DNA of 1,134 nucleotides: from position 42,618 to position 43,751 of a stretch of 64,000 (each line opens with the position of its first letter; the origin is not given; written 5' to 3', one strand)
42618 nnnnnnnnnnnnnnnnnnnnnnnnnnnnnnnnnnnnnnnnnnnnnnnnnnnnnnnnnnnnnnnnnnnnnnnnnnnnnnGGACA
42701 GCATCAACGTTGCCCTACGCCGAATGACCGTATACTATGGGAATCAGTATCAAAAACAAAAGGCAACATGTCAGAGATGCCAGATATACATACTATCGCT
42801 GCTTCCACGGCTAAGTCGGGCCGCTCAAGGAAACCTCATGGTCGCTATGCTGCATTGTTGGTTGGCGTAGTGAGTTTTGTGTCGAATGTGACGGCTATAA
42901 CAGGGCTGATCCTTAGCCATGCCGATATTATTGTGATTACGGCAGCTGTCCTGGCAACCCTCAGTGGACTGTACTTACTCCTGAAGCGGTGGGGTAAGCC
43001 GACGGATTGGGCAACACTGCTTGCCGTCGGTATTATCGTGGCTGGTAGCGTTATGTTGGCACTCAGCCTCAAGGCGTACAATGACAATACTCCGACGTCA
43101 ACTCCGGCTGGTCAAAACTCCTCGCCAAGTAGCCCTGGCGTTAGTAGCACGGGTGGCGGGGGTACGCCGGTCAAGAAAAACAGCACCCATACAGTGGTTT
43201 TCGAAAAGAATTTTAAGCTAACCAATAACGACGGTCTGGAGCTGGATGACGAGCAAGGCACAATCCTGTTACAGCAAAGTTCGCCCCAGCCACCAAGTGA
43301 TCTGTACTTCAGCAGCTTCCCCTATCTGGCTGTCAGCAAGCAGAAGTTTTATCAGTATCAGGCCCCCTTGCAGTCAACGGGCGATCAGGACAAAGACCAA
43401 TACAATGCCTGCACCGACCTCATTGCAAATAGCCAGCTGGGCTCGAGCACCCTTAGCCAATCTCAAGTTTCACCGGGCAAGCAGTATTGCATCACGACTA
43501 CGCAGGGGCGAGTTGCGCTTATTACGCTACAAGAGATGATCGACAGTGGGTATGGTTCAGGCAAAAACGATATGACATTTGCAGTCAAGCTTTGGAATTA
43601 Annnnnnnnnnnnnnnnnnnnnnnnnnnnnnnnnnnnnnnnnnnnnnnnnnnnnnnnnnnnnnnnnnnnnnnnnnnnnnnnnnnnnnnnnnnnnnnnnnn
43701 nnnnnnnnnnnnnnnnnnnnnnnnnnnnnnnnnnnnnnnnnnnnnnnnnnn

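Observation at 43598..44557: T-box-like leader with a tRNA-His-compatible UGGG bulge controlling a stand-alone hisG-like gene next to hisS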

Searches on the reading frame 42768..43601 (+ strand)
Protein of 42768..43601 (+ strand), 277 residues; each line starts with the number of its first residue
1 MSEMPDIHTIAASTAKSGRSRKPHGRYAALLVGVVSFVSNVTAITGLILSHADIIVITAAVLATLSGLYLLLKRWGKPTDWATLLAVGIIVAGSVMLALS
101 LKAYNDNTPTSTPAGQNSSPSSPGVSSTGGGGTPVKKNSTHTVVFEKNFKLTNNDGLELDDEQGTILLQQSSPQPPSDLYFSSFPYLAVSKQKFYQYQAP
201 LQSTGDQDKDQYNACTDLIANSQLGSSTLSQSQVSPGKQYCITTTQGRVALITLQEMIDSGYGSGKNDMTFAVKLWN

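Call 5: search_protein_families(library=pfam, proteins=[window:42768-43601:+], max_evalue=0.01)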
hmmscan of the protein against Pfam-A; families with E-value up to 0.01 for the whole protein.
window:42768-43601:+ (277 aa): 0 families

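Call 36: search_protein_families(library=ncbifam, proteins=[window:42768-43601:+], max_evalue=0.01)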
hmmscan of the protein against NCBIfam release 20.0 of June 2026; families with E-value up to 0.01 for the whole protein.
window:42768-43601:+ (277 aa): 0 families
